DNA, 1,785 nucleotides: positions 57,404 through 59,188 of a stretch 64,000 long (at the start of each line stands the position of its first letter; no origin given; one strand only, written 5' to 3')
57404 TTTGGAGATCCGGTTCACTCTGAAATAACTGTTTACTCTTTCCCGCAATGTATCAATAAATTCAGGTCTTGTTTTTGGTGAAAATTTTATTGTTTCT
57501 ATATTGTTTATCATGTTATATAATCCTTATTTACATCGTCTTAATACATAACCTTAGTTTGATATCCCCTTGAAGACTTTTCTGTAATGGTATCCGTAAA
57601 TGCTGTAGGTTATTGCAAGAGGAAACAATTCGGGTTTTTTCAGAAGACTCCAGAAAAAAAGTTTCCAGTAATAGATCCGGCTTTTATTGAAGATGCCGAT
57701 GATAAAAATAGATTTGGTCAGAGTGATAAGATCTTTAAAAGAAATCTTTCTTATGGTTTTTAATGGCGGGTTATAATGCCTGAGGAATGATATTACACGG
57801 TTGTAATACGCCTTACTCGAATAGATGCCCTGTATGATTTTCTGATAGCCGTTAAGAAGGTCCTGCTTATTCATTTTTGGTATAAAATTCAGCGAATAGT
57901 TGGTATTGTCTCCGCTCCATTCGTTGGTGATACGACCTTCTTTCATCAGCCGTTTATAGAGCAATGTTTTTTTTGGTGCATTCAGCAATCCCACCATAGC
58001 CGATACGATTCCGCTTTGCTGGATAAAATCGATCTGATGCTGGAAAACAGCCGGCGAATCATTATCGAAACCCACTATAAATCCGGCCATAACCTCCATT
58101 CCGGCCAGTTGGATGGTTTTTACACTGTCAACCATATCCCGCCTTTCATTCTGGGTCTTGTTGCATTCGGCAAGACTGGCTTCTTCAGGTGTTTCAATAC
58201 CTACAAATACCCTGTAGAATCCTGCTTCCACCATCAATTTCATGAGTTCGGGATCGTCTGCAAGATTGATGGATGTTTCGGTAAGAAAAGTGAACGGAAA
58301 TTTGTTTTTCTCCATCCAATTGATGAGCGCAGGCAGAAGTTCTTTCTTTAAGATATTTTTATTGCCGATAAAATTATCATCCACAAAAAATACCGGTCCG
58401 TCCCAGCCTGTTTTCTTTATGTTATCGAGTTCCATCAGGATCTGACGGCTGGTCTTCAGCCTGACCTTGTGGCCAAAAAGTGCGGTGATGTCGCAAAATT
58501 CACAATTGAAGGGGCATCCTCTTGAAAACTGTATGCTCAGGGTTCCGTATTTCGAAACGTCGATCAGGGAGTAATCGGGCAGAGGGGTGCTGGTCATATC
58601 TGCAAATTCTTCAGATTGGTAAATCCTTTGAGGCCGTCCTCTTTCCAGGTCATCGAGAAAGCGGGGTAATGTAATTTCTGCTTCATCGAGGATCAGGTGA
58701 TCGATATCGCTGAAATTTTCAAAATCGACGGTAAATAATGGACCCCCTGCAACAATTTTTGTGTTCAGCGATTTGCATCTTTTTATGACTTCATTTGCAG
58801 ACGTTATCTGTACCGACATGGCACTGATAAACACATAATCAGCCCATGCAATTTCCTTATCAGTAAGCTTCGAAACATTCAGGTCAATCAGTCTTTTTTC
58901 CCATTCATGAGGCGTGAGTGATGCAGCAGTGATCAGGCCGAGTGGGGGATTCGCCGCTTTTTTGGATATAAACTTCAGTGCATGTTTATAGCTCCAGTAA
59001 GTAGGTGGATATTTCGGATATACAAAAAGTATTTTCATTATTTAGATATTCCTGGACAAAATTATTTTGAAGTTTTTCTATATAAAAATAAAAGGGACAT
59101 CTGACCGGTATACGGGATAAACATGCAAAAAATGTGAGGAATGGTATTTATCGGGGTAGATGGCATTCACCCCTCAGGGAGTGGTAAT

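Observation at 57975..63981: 110-nt near-identical inverted tract inside two otherwise diverged radical-SAM paralogs, a possible gene-conversion or inversion site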

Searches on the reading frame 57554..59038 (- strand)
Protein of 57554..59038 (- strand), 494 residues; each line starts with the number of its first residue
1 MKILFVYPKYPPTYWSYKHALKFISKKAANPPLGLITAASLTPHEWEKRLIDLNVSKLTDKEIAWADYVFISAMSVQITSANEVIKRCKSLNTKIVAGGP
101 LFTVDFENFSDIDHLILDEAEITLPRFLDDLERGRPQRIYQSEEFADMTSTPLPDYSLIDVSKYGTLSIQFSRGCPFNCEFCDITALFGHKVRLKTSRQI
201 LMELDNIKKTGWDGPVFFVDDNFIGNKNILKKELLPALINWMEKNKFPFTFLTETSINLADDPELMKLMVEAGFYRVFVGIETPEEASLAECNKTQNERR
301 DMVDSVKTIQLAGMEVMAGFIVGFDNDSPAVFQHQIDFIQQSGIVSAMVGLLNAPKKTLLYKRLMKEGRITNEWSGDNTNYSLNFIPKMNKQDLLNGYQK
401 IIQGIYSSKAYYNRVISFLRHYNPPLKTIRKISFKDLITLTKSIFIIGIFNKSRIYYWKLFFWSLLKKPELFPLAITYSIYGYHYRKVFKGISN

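Call 9: search_protein_families(library=pfam, proteins=[window:57554-59038:-])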
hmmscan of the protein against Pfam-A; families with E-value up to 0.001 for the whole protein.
window:57554-59038:- (494 aa): 3 families
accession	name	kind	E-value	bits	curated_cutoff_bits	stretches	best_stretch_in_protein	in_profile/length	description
PF13282.11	DUF4070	-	5.2e-37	127.5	22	1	358-492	1-138/144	Domain of unknown function (DUF4070)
PF04055.27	Radical_SAM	-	5.2e-16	59.7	29.5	1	169-331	1-158/166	Radical SAM superfamily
PF02310.24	B12-binding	-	8.1e-08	32.6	32.1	1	37-127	20-120/121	B12 binding domain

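Call 10: find_encoding_contigs(protein=window:57554-59038:-, flank=10000, max_places=10)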
Protein window:57554-59038:- (494 aa): no gene with exactly this product is on record in the collection.

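Call 11: find_homologous_proteins(query=window:57554-59038:-, max_evalue=1e-50)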
Query window:57554-59038:- (494 aa): 8000 proteins with E <= 1e-50 among 8000 candidates; the best 120 are listed.
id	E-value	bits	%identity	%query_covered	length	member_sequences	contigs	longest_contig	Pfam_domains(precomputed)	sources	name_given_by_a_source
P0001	0.0e+0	1134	100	100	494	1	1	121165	PF04055.28,PF13282.12,PF02310.25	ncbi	-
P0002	2.0e-267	906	78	100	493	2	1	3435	PF04055.28,PF13282.12,PF02310.25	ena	-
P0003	4.7e-262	888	77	100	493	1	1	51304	PF04055.28,PF13282.12,PF02310.25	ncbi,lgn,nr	ncbi:MAG: DUF4070 domain-containing protein [Bacteroidales bacterium]|nr:DUF4070 domain-containing p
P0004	1.1e-261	887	77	100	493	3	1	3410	PF04055.28,PF13282.12,PF02310.25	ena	-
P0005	2.8e-261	886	77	99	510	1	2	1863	PF04055.28,PF13282.12,PF02310.25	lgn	-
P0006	2.8e-260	882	76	100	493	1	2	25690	PF04055.28,PF13282.12,PF02310.25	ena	-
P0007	3.6e-259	879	76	100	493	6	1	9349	PF04055.28,PF13282.12,PF02310.25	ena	-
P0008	7.2e-256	868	75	100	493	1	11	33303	PF04055.28,PF13282.12,PF02310.25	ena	-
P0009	1.2e-255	867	75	100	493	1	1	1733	PF04055.28,PF13282.12,PF02310.25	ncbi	-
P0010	6.4e-250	848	73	100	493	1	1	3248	PF04055.28,PF13282.12,PF02310.25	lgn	-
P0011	1.1e-248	844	72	100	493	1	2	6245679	PF04055.28,PF13282.12,PF02310.25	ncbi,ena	-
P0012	7.0e-248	841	72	100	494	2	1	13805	PF04055.28,PF13282.12,PF02310.25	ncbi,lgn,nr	ncbi:MAG: B12-binding domain-containing radical SAM protein [Bacteroidales bacterium]|nr:B12-binding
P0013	1.1e-247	841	71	100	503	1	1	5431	PF04055.28,PF13282.12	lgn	-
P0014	2.4e-246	836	73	100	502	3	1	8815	PF04055.28,PF13282.12,PF02310.25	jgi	jgi:radical SAM superfamily enzyme YgiQ (UPF0313 family)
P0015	4.8e-246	835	70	99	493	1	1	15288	PF04055.28,PF13282.12,PF02310.25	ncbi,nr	ncbi:MAG: DUF4070 domain-containing protein [Bacteroidales bacterium]|nr:DUF4070 domain-containing p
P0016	2.9e-243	826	71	100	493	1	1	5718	PF04055.28,PF13282.12,PF02310.25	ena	-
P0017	6.3e-242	822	73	99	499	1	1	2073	PF04055.28,PF13282.12,PF02310.25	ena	-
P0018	1.2e-241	821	70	100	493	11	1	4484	PF04055.28,PF13282.12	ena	-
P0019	1.6e-239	814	71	100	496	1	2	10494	PF04055.28,PF13282.12,PF02310.25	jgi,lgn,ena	-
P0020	3.4e-239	813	70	100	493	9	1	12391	PF04055.28,PF13282.12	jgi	jgi:radical SAM superfamily enzyme YgiQ (UPF0313 family)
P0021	2.1e-238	810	70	100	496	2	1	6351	PF04055.28,PF13282.12,PF02310.25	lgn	-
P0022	2.8e-238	810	70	100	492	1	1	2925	PF04055.28,PF13282.12,PF02310.25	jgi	jgi:radical SAM superfamily enzyme YgiQ (UPF0313 family)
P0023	3.6e-238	809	70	99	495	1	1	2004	PF04055.28,PF13282.12,PF02310.25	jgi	jgi:radical SAM superfamily enzyme YgiQ (UPF0313 family)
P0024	4.6e-238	809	71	99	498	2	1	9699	PF04055.28,PF13282.12,PF02310.25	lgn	-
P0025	1.3e-236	804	69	100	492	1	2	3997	PF04055.28,PF13282.12,PF02310.25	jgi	jgi:radical SAM superfamily enzyme YgiQ (UPF0313 family)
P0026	1.2e-235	801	69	100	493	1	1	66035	PF04055.28,PF13282.12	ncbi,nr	ncbi:MAG: DUF4070 domain-containing protein [Bacteroidales bacterium]|nr:DUF4070 domain-containing p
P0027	1.1e-234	798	69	99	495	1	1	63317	PF04055.28,PF13282.12,PF02310.25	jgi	jgi:radical SAM superfamily enzyme YgiQ (UPF0313 family)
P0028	1.8e-234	797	68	100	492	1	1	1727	PF04055.28,PF13282.12,PF02310.25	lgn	-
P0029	4.8e-234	796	70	99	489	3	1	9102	PF04055.28,PF13282.12,PF02310.25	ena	-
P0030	6.4e-234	795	68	100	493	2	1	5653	PF04055.28,PF13282.12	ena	-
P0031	7.7e-234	795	68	100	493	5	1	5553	PF04055.28,PF13282.12,PF02310.25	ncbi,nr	ncbi:MAG: DUF4070 domain-containing protein [Bacteroidales bacterium]|nr:DUF4070 domain-containing p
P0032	4.0e-233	793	69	100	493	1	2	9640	PF04055.28,PF13282.12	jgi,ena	jgi:radical SAM superfamily enzyme YgiQ (UPF0313 family)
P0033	7.0e-233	792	69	99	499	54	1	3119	PF04055.28,PF13282.12,PF02310.25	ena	-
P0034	3.6e-232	790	68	100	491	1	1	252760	PF04055.28,PF13282.12,PF02310.25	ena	-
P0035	6.8e-232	789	69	100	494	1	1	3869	PF04055.28,PF13282.12,PF02310.25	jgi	jgi:radical SAM superfamily enzyme YgiQ (UPF0313 family)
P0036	1.5e-231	788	68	100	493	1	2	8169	PF04055.28,PF13282.12,PF02310.25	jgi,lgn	-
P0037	9.3e-231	785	68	100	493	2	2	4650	PF04055.28,PF13282.12,PF02310.25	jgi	-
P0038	1.5e-230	784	67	100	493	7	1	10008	PF04055.28,PF13282.12,PF02310.25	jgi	jgi:radical SAM superfamily enzyme YgiQ (UPF0313 family)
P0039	3.5e-230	783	67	100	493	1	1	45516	PF04055.28,PF13282.12,PF02310.25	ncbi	-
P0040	3.9e-230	783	68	99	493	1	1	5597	PF04055.28,PF13282.12,PF02310.25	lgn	-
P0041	8.8e-230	782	67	100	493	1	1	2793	PF04055.28,PF13282.12,PF02310.25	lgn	-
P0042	2.2e-229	780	67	100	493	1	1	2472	PF04055.28,PF13282.12,PF02310.25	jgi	jgi:radical SAM superfamily enzyme YgiQ (UPF0313 family)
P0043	3.7e-229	780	67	100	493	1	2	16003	PF04055.28,PF13282.12,PF02310.25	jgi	jgi:radical SAM superfamily enzyme YgiQ (UPF0313 family)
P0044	4.3e-229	780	68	100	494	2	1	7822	PF04055.28,PF13282.12,PF02310.25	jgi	-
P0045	7.2e-229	779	67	100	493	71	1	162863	PF04055.28,PF13282.12,PF02310.25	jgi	jgi:radical SAM superfamily enzyme YgiQ (UPF0313 family)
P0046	8.1e-229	779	68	100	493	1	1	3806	PF04055.28,PF13282.12,PF02310.25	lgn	-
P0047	1.1e-228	778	67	99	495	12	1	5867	PF04055.28,PF13282.12,PF02310.25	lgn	-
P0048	4.4e-228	776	67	100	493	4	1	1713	PF04055.28,PF13282.12,PF02310.25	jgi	-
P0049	4.5e-228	776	65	100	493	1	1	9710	PF04055.28,PF13282.12,PF02310.25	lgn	-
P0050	4.5e-228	776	67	100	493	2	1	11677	PF04055.28,PF13282.12,PF02310.25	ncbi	-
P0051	1.5e-227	774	67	100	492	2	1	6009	PF04055.28,PF13282.12,PF02310.25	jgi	jgi:radical SAM superfamily enzyme YgiQ (UPF0313 family)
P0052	2.4e-227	774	67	99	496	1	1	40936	PF04055.28,PF13282.12,PF02310.25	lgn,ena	-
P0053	2.7e-227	774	67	100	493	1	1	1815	PF04055.28,PF13282.12,PF02310.25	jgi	jgi:radical SAM superfamily enzyme YgiQ (UPF0313 family)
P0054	1.2e-226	771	66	100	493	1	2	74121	PF04055.28,PF13282.12,PF02310.25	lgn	-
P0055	2.5e-226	770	67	100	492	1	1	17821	PF04055.28,PF13282.12,PF02310.25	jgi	jgi:radical SAM superfamily enzyme YgiQ (UPF0313 family)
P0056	3.0e-226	770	67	100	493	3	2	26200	PF04055.28,PF13282.12,PF02310.25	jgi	jgi:radical SAM superfamily enzyme YgiQ (UPF0313 family)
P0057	3.0e-226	770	66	100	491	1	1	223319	PF04055.28,PF13282.12,PF02310.25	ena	-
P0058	3.4e-226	770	65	100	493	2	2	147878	PF04055.28,PF13282.12,PF02310.25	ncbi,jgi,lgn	-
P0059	3.4e-226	770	66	99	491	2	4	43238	PF04055.28,PF13282.12,PF02310.25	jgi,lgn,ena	-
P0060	3.5e-226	770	66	100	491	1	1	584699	PF04055.28,PF13282.12,PF02310.25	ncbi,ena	-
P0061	4.4e-226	770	67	99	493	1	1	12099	PF04055.28,PF13282.12,PF02310.25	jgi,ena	-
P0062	4.7e-226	769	65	100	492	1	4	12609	PF04055.28,PF13282.12,PF02310.25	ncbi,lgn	-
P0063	5.1e-226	769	65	100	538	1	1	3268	PF04055.28,PF13282.12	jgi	-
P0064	5.4e-226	769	66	99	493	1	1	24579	PF04055.28,PF13282.12,PF02310.25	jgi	jgi:radical SAM superfamily enzyme YgiQ (UPF0313 family)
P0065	8.0e-226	769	67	100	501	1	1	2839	PF04055.28,PF13282.12,PF02310.25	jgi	jgi:radical SAM superfamily enzyme YgiQ (UPF0313 family)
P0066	8.4e-226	769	66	100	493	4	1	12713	PF04055.28,PF13282.12,PF02310.25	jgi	-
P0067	1.1e-225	768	66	100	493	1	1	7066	PF04055.28,PF13282.12,PF02310.25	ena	-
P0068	4.7e-225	766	65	100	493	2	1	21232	PF04055.28,PF13282.12,PF02310.25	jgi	-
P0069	4.8e-225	766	66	100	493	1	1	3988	PF04055.28,PF13282.12,PF02310.25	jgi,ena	-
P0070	5.2e-225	766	68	97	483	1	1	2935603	PF04055.28,PF13282.12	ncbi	ncbi:MAG: B12-binding domain-containing radical SAM protein, partial [Bacteroidales bacterium]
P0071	6.1e-225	766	66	99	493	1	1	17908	PF04055.28,PF13282.12,PF02310.25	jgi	jgi:radical SAM superfamily enzyme YgiQ (UPF0313 family)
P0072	7.2e-225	766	67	99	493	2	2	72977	PF04055.28,PF13282.12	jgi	jgi:radical SAM superfamily enzyme YgiQ (UPF0313 family)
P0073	1.1e-224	765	65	99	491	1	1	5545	PF04055.28,PF13282.12,PF02310.25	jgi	-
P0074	1.5e-224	765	66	100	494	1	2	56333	PF04055.28,PF13282.12,PF02310.25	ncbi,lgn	-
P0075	1.5e-224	765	66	99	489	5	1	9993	PF04055.28,PF13282.12,PF02310.25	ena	-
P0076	1.5e-224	764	66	100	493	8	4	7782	PF04055.28,PF13282.12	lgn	-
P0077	2.1e-224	764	66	99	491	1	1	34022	PF04055.28,PF13282.12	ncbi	-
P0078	2.2e-224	764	66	100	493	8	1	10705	PF04055.28,PF13282.12,PF02310.25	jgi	jgi:radical SAM superfamily enzyme YgiQ (UPF0313 family)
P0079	3.4e-224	763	66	99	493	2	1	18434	PF04055.28,PF13282.12,PF02310.25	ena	-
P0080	5.0e-224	763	66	99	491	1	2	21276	PF04055.28,PF13282.12,PF02310.25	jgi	-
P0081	6.3e-224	762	69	99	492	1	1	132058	PF04055.28,PF13282.12,PF02310.25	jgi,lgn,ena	-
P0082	7.0e-224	762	66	100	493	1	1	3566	PF04055.28,PF13282.12,PF02310.25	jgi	-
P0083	7.3e-224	762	67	100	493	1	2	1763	PF04055.28,PF13282.12,PF02310.25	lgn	-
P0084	7.4e-224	762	64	99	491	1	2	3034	PF04055.28,PF13282.12,PF02310.25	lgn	-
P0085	9.2e-224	762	66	99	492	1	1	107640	PF04055.28,PF13282.12,PF02310.25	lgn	-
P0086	9.8e-224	762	65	100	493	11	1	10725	PF04055.28,PF13282.12,PF02310.25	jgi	-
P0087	1.0e-223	762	65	99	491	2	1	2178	PF04055.28,PF13282.12,PF02310.25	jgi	jgi:radical SAM superfamily enzyme YgiQ (UPF0313 family)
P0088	1.0e-223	762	65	100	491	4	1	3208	PF04055.28,PF13282.12,PF02310.25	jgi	-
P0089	1.1e-223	762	66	100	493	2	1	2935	PF04055.28,PF13282.12,PF02310.25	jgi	-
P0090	1.4e-223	761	66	100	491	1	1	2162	PF04055.28,PF13282.12,PF02310.25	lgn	-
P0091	1.8e-223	761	67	99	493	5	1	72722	PF04055.28,PF13282.12,PF02310.25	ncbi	-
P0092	2.1e-223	761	65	100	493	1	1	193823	PF04055.28,PF13282.12,PF02310.25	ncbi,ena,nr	ncbi:MAG: Fe-S [Prolixibacteraceae bacterium]|nr:MAG: Fe-S [Prolixibacteraceae bacterium]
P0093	2.6e-223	760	66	100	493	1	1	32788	PF04055.28,PF13282.12,PF02310.25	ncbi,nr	ncbi:MAG: DUF4070 domain-containing protein [Bacteroidales bacterium]|nr:DUF4070 domain-containing p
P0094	2.8e-223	760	66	99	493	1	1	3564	PF04055.28,PF13282.12,PF02310.25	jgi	jgi:radical SAM superfamily enzyme YgiQ (UPF0313 family)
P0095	2.8e-223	760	64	99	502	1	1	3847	PF04055.28,PF13282.12,PF02310.25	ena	-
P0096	3.0e-223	760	64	99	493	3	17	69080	PF04055.28,PF13282.12,PF02310.25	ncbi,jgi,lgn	-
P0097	3.1e-223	760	67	100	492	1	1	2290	PF04055.28,PF13282.12,PF02310.25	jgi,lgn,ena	-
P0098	3.3e-223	760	66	100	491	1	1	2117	PF04055.28,PF13282.12,PF02310.25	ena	-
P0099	5.3e-223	759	66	100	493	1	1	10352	PF04055.28,PF13282.12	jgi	jgi:radical SAM superfamily enzyme YgiQ (UPF0313 family)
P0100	5.7e-223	759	66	99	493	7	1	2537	PF04055.28,PF13282.12,PF02310.25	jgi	-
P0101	7.0e-223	759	66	100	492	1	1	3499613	PF04055.28,PF13282.12,PF02310.25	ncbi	ncbi:MAG: DUF4070 domain-containing protein, partial [Bacteroidales bacterium]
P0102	8.0e-223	759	65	99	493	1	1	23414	PF04055.28,PF13282.12,PF02310.25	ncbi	-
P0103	8.1e-223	759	66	100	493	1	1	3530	PF04055.28,PF13282.12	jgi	jgi:radical SAM superfamily enzyme YgiQ (UPF0313 family)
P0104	9.3e-223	759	65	100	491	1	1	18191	PF04055.28,PF13282.12,PF02310.25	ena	-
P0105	1.2e-222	758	66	100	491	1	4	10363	PF04055.28,PF13282.12,PF02310.25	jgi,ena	-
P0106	2.1e-222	757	65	99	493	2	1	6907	PF04055.28,PF13282.12,PF02310.25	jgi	-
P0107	2.8e-222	757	65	99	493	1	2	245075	PF04055.28,PF13282.12,PF02310.25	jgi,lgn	jgi:radical SAM superfamily enzyme YgiQ (UPF0313 family)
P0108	3.0e-222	757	65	100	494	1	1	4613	PF04055.28,PF13282.12,PF02310.25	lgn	-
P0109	3.3e-222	757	65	100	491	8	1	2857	PF04055.28,PF13282.12,PF02310.25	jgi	jgi:radical SAM superfamily enzyme YgiQ (UPF0313 family)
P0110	3.3e-222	757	67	99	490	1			PF04055.28,PF13282.12,PF02310.25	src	-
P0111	3.7e-222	757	65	99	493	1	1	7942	PF04055.28,PF13282.12,PF02310.25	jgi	jgi:radical SAM superfamily enzyme YgiQ (UPF0313 family)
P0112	3.7e-222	757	65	100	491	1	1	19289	PF04055.28,PF13282.12,PF02310.25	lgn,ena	-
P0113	4.6e-222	756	65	100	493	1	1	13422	PF04055.28,PF13282.12,PF02310.25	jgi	jgi:radical SAM superfamily enzyme YgiQ (UPF0313 family)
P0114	4.7e-222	756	65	100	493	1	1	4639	PF04055.28,PF13282.12,PF02310.25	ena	-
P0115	6.5e-222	756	66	100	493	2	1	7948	PF04055.28,PF13282.12,PF02310.25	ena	-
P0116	7.2e-222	756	65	100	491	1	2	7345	PF04055.28,PF13282.12,PF02310.25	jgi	jgi:radical SAM superfamily enzyme YgiQ (UPF0313 family)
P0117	8.2e-222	755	64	100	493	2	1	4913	PF04055.28,PF13282.12,PF02310.25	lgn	-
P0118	8.4e-222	755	66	100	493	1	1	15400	PF04055.28,PF13282.12,PF02310.25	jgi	jgi:radical SAM superfamily enzyme YgiQ (UPF0313 family)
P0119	8.6e-222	755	65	100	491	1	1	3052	PF04055.28,PF13282.12,PF02310.25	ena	-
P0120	8.7e-222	755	64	100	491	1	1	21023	PF04055.28,PF13282.12,PF02310.25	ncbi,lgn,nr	ncbi:MAG: B12-binding domain-containing radical SAM protein [Bacteroidales bacterium]|nr:B12-binding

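Call 12: find_encoding_contigs(protein=P0001, flank=10000, max_places=6)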
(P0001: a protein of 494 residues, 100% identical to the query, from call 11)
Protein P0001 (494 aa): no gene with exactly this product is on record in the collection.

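Call 13: find_related_loci(query=window:57554-59038:-, collection=genome_contigs, flank=10000)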
Query window:57554-59038:- (494 aa) in genome_contigs; peptide patterns used: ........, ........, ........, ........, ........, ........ (x = any residue, [..] = any of these).
399 stretches matched a pattern; 371 encode a relative of the query (tblastn E <= 1e-3); the best 80 are kept; 80 distinct loci.
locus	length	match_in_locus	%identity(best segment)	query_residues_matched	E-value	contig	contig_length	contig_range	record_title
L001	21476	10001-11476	72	1-492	0e+0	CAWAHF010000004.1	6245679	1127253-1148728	MAG: uncultured Bacteroidales bacterium isolate MFD02416.bin.1.317 genome assembly, contig: contig_49773, whole genome s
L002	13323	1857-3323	70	1-489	0e+0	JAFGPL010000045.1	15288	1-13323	MAG: Bacteroidales bacterium isolate Zod_Metabat.688 k87_1674358, whole genome shotgun sequence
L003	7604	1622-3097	72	2-493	0e+0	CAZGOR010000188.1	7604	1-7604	MAG TPA_asm: uncultured Bacteroides sp. isolate binchicken_co116_246 genome assembly, contig: NODE_11476_length_7604_cov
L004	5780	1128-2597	70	1-490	0e+0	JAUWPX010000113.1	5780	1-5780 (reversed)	MAG: Bacteroidota bacterium isolate CSMAG_2487 CSMAG_2487_k141_6816_length_5780_cov_11.1828, whole genome shotgun sequen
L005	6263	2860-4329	69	1-490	0e+0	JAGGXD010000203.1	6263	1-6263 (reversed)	MAG: Bacteroidales bacterium isolate AUK143 PB_MBMC_097_c_000000000224, whole genome shotgun sequence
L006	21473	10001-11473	68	1-491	0e+0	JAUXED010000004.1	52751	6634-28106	MAG: Bacteroidota bacterium isolate CSMAG_2868 CSMAG_2868_k119_1031714_length_52751_cov_18.9932, whole genome shotgun se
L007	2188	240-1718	66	1-493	0e+0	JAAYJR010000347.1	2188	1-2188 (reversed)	MAG: Bacteroidales bacterium isolate AS10tlH2TH_310 380849_AS10, whole genome shotgun sequence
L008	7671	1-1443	68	10-490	0e+0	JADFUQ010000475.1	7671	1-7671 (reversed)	MAG: Bacteroidetes bacterium isolate C2.bin.40 k83_2336882, whole genome shotgun sequence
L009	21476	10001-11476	66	1-492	0e+0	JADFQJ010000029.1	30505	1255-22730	MAG: Bacteroidetes bacterium isolate B79T3L11 B79T3L11_NODE1046, whole genome shotgun sequence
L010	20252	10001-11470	65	1-490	0e+0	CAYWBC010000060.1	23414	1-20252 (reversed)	MAG TPA_asm: uncultured Bacteroidales bacterium isolate binchicken_co129_395 genome assembly, contig: NODE_6005_length_2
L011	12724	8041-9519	64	1-493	0e+0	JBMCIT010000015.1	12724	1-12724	MAG: Tangfeifania sp. isolate D1M01_60 NODE_7699_length_12724_cov_77.266793, whole genome shotgun sequence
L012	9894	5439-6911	65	1-493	0e+0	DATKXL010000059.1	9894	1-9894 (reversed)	MAG TPA_asm: Bacteroidales bacterium isolate SMAG_U14190 k141_2447829, whole genome shotgun sequence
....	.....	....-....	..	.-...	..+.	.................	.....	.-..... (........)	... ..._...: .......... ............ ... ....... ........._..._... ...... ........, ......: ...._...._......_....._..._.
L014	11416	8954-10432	63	1-493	0e+0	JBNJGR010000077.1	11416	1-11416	MAG: Bacteroidota bacterium isolate Y22_30dBSe2.bin.34 NODE_3555_length_11416_cov_23.045860, whole genome shotgun sequen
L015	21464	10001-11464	64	1-488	0e+0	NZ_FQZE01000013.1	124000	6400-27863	Tangfeifania diversioriginum strain DSM 27063, whole genome shotgun sequence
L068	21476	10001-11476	59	1-492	0e+0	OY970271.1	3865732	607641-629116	MAG: uncultured Ignavibacteriales bacterium isolate MFD02416.bin.c.14 genome assembly, chromosome: 1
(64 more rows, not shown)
